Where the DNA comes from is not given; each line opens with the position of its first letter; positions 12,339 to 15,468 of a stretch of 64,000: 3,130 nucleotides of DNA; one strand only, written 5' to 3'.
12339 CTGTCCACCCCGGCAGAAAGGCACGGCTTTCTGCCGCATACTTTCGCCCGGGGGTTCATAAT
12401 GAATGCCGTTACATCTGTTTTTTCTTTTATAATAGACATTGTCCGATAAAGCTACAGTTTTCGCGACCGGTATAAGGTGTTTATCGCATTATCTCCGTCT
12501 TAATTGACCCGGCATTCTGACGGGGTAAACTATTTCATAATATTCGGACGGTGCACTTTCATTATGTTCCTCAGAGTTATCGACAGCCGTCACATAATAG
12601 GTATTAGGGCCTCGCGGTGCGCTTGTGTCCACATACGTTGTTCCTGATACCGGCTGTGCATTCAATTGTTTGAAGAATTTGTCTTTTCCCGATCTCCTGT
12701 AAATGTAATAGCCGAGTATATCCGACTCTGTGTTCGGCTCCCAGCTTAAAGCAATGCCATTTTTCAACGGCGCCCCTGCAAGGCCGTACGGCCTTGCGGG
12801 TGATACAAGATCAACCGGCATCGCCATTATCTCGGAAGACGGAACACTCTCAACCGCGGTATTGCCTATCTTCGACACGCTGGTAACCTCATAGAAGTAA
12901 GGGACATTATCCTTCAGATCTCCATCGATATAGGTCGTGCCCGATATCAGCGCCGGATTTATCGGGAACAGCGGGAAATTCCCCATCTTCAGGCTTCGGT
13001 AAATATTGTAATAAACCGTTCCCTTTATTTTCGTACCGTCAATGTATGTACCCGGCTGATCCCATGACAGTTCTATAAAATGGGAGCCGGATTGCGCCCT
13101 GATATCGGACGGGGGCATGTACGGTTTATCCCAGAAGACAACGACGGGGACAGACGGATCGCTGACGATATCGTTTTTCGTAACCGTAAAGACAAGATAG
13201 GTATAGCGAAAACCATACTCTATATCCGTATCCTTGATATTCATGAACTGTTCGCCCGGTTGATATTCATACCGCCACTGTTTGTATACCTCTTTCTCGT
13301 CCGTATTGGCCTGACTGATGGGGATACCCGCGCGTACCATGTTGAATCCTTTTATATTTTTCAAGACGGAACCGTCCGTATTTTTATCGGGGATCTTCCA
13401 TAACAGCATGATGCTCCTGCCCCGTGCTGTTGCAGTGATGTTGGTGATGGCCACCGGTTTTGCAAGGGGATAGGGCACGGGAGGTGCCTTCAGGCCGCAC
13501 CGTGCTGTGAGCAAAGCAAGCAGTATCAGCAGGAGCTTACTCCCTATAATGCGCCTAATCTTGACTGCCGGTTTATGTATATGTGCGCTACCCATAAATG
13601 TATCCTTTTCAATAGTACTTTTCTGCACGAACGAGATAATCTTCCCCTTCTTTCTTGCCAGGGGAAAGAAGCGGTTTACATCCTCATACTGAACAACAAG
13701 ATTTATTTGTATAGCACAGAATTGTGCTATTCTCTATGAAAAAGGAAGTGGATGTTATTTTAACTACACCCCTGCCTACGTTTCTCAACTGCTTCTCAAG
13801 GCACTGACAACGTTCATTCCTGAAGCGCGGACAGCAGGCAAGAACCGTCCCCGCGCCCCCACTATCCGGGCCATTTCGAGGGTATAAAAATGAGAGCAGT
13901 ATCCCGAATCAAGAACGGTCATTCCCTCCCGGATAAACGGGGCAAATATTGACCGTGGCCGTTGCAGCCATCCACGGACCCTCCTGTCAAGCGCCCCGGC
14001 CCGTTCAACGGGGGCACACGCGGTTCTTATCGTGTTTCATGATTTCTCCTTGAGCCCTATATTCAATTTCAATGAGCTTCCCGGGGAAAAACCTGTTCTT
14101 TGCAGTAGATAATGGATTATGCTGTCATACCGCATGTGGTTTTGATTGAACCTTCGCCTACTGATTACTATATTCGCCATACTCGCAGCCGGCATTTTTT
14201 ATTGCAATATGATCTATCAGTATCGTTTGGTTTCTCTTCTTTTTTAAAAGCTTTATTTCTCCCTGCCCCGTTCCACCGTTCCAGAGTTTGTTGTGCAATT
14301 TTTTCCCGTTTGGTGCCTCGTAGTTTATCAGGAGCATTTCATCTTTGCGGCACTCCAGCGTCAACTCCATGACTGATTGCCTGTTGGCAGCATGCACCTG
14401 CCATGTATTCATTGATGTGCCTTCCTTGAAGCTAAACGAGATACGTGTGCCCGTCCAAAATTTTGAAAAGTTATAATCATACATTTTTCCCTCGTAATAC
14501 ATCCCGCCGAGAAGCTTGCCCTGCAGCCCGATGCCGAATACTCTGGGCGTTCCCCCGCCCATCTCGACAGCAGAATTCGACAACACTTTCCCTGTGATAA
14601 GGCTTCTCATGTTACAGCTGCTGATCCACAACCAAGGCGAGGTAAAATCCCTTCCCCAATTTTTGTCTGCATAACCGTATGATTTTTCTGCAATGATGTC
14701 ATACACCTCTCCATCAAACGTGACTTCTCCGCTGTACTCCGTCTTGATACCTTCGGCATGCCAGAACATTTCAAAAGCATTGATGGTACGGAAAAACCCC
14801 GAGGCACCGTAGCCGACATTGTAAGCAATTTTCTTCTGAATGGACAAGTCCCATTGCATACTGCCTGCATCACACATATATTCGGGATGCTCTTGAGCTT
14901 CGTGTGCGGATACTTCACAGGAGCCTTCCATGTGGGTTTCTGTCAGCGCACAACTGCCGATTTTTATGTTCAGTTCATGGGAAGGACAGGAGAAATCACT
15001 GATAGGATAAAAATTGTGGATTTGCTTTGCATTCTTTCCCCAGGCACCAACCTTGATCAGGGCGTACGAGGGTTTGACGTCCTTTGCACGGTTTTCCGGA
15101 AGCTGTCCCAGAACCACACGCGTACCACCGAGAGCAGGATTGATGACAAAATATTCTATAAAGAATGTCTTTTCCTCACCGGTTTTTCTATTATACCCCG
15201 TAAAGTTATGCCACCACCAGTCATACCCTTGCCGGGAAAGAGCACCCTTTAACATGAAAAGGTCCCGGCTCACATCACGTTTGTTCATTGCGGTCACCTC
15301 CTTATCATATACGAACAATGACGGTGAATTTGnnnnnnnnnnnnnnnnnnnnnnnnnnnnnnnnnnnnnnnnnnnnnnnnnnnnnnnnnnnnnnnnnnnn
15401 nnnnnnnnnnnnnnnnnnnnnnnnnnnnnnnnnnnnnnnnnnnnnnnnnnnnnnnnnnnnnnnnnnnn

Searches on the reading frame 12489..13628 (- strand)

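Call 64: search_protein_families(library=pfam, proteins=[window:12489-13628:-], max_evalue=0.001)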
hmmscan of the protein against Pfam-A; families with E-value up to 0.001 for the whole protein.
window:12489-13628:- (379 aa): 2 families
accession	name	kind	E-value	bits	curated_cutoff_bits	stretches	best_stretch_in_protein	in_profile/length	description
PF00041.27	fn3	-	2.5e-07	31.2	25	0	172-265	2-82/84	Fibronectin type III domain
PF18370.7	RGI_lyase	-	8.1e-06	26.5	27.8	1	282-361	9-83/86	Rhamnogalacturonan I lyases beta-sheet domain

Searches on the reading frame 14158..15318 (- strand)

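Call 64: search_protein_families(library=pfam, proteins=[window:14158-15318:-], max_evalue=0.001)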
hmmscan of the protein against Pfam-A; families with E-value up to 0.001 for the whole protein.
window:14158-15318:- (386 aa): 1 family
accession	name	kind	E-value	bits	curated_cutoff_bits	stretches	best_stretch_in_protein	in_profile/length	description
PF14249.11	Tocopherol_cycl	-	1.5e-12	47.7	26.6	1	152-381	121-334/335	Tocopherol cyclase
